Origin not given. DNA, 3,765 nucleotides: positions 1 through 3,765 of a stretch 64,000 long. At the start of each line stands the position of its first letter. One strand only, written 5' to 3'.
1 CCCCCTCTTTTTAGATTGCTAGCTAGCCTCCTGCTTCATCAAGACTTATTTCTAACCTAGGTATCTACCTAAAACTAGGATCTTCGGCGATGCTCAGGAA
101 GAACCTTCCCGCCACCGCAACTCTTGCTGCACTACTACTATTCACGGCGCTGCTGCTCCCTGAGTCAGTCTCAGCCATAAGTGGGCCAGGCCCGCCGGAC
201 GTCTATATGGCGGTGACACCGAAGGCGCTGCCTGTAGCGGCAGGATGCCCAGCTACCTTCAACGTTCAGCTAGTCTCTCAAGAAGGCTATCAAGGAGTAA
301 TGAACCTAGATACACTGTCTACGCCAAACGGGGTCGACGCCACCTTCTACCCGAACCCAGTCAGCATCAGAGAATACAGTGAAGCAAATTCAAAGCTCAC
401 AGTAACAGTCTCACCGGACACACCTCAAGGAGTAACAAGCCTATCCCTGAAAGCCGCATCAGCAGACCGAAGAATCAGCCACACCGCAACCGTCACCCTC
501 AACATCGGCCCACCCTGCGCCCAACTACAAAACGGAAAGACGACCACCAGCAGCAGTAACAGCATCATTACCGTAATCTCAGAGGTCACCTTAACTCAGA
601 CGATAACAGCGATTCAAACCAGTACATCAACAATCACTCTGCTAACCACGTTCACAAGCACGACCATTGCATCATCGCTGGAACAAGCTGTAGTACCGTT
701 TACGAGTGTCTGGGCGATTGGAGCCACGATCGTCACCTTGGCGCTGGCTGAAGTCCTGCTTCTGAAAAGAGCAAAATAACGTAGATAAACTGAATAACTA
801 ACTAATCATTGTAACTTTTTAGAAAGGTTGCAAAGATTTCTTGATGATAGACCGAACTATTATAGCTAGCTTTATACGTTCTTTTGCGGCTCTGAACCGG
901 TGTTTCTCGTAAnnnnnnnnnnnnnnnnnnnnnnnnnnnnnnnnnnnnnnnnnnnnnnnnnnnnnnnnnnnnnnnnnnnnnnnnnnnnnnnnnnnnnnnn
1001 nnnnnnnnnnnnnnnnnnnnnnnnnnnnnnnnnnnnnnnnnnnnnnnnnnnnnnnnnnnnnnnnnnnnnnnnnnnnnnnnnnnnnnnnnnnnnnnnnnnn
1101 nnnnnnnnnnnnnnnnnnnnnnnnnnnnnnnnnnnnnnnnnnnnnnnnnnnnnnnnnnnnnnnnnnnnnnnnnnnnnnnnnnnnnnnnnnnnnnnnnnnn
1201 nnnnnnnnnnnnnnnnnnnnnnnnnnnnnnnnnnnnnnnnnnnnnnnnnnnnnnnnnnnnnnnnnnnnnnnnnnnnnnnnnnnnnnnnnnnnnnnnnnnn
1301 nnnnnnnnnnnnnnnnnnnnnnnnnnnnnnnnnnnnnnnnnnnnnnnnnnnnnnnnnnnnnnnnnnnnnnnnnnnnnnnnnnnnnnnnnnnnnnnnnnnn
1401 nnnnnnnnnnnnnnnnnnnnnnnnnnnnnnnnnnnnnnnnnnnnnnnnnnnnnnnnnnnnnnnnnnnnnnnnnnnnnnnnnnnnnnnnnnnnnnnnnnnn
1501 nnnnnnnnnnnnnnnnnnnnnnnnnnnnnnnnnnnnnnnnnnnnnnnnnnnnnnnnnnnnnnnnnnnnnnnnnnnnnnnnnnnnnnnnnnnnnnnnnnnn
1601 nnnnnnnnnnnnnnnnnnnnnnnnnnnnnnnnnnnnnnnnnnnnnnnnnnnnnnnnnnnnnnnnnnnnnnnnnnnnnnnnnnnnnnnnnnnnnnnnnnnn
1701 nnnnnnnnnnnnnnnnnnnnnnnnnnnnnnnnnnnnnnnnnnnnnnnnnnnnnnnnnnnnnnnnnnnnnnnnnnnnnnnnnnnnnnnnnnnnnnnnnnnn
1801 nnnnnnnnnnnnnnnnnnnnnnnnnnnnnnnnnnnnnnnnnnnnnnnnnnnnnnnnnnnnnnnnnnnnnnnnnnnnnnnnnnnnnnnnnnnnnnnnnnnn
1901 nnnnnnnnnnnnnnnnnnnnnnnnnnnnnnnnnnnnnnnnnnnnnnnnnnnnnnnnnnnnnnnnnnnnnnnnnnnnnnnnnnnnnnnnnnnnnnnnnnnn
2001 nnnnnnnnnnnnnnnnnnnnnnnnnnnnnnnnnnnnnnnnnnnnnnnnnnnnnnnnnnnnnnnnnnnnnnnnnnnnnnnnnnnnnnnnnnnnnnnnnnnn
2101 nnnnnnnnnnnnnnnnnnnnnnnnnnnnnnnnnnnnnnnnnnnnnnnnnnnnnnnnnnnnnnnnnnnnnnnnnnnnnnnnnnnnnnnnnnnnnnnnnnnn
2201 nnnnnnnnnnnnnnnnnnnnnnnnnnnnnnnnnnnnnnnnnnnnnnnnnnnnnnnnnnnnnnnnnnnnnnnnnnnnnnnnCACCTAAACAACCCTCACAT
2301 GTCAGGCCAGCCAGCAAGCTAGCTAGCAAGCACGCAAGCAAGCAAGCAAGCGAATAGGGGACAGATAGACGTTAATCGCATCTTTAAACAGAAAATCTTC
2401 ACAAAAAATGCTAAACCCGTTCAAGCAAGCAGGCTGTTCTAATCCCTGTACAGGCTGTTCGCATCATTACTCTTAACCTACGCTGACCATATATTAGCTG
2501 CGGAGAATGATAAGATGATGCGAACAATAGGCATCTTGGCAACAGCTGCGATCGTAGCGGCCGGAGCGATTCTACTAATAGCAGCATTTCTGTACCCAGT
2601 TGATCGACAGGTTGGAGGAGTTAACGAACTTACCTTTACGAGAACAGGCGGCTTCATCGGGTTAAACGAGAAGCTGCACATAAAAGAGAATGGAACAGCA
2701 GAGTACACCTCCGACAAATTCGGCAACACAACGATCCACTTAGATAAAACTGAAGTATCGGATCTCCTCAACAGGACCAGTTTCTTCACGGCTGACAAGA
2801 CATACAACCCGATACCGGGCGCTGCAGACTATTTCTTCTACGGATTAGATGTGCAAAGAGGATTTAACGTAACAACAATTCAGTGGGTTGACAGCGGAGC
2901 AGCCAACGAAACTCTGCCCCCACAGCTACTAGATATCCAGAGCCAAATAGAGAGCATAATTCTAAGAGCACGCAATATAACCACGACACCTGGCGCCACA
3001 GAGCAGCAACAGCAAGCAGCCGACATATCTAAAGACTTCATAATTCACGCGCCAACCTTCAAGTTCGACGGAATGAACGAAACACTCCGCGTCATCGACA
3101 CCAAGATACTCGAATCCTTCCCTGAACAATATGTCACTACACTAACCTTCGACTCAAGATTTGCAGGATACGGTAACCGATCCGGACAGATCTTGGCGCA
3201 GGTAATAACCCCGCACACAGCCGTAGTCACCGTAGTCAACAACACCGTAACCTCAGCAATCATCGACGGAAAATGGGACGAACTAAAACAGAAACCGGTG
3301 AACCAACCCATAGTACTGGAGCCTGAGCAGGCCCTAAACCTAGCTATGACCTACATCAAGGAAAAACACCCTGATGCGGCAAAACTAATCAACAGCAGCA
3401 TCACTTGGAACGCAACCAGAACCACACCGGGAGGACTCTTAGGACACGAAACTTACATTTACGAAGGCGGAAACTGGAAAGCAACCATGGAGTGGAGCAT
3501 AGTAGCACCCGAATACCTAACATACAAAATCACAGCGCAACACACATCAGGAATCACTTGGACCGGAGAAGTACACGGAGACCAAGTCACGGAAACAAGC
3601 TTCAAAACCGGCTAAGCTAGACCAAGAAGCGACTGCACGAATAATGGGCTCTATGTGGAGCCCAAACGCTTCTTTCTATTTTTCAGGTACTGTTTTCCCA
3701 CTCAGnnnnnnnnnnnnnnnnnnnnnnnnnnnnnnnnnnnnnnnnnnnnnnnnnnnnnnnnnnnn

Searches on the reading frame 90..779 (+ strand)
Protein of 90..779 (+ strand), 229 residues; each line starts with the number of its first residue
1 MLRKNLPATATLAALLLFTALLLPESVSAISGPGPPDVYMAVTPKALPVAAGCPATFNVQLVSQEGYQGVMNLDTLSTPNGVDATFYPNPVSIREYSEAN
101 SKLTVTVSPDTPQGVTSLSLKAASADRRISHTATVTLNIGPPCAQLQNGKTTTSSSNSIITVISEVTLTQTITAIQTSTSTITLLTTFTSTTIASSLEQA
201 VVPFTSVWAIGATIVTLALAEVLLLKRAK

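Call 12: search_protein_families(library=pfam, proteins=[window:90-779:+])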
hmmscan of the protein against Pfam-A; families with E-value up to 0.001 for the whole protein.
window:90-779:+ (229 aa): 0 families

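Call 43: find_encoding_contigs(protein=window:90-779:+, flank=10000, max_places=6)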
Protein window:90-779:+ (229 aa): 1 contig read that carries it; 1 place shown.
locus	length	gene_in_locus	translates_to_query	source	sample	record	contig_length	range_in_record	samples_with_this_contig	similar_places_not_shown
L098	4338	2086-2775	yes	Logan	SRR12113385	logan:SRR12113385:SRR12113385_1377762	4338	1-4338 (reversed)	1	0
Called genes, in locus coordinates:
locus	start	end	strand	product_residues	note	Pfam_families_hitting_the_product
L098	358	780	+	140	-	-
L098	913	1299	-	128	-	-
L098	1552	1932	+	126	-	-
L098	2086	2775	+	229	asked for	-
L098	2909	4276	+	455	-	PF01370:Epimerase (weak), PF05368:NmrA, PF13460:NAD_binding_10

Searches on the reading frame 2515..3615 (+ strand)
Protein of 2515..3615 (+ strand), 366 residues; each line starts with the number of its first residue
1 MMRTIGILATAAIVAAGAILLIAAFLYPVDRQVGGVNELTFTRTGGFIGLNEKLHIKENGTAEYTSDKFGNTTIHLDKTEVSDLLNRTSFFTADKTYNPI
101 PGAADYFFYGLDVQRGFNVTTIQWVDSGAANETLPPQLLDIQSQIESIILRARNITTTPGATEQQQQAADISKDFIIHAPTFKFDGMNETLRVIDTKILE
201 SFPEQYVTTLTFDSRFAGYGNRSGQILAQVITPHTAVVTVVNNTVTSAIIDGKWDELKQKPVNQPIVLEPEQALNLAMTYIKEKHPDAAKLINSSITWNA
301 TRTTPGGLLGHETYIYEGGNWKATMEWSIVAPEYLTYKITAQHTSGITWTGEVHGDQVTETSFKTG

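Call 12: search_protein_families(library=pfam, proteins=[window:2515-3615:+])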
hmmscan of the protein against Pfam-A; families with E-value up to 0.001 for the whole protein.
window:2515-3615:+ (366 aa): 0 families

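Call 49: find_homologous_proteins(query=window:2515-3612:+, max_evalue=1e-30)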
Query window:2515-3612:+ (366 aa): 48 proteins with E <= 1e-30 among 5915 candidates.
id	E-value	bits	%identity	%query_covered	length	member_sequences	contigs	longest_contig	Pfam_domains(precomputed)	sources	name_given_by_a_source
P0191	3.1e-237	804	98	100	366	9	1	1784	-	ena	-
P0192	1.2e-216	736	90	99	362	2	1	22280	-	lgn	-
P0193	1.2e-210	717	88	99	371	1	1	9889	-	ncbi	-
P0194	1.2e-180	618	73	100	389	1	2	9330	-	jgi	jgi:hypothetical protein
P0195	1.1e-171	588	73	99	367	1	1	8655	-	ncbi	-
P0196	1.1e-144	500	62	99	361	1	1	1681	-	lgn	-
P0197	4.7e-131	455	58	95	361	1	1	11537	-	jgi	jgi:hypothetical protein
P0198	2.5e-86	308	58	70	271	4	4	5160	-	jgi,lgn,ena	-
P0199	6.9e-85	303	59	67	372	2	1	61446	-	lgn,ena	-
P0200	2.0e-76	275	37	53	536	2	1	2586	-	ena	-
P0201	1.1e-73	266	53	26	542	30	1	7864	-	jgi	-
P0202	9.2e-73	263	52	65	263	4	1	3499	PF20242.4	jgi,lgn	-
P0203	2.3e-72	262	32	51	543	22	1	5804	-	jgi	-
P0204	3.1e-71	258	57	26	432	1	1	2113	-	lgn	-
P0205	8.3e-70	253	40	32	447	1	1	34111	PF00497.26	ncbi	-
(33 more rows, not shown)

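Call 50: find_encoding_contigs(protein=P0192, flank=10000, max_places=2)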
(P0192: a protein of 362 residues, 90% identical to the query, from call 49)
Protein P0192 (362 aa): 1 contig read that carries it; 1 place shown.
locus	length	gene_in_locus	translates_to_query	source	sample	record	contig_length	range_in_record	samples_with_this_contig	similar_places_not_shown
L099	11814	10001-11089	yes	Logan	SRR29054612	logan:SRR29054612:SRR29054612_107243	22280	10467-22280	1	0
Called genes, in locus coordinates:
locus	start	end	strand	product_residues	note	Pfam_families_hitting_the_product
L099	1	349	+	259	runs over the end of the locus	-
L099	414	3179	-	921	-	PF03415:Peptidase_C11, PF13240:Zn_Ribbon_1 (weak)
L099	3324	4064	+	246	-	PF09394:Inhibitor_I42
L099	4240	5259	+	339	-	-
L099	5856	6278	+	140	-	-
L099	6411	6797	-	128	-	-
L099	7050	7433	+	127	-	-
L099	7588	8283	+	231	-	-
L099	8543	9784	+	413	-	PF13460:NAD_binding_10 (weak)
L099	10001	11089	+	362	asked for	-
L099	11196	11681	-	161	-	PF03073:TspO_MBR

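Call 51: find_encoding_contigs(protein=P0193, flank=10000, max_places=2)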
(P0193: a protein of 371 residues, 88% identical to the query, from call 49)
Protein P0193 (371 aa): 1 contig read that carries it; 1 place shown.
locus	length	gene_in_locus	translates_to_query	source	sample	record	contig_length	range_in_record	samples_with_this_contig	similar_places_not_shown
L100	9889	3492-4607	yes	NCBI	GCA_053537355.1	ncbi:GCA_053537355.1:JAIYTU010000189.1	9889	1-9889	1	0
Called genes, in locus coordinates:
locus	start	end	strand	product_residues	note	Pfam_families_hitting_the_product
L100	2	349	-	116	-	?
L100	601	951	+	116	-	-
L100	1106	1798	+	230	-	-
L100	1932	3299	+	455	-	PF01370:Epimerase (weak), PF05368:NmrA, PF01073:3Beta_HSD (weak), PF13460:NAD_binding_10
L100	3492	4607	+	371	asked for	-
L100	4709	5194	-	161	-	PF03073:TspO_MBR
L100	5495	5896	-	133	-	PF04075:F420H2_quin_red, PF10012:DUF2255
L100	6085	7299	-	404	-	PF01941:AdoMet_Synthase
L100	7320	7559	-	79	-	PF01423:LSM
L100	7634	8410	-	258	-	PF21003:NucS_N, PF01939:NucS_C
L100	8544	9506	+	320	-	PF00154:RecA_N, PF06745:ATPase (weak), PF08423:Rad51, PF13481:AAA_25 (weak)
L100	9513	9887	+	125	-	?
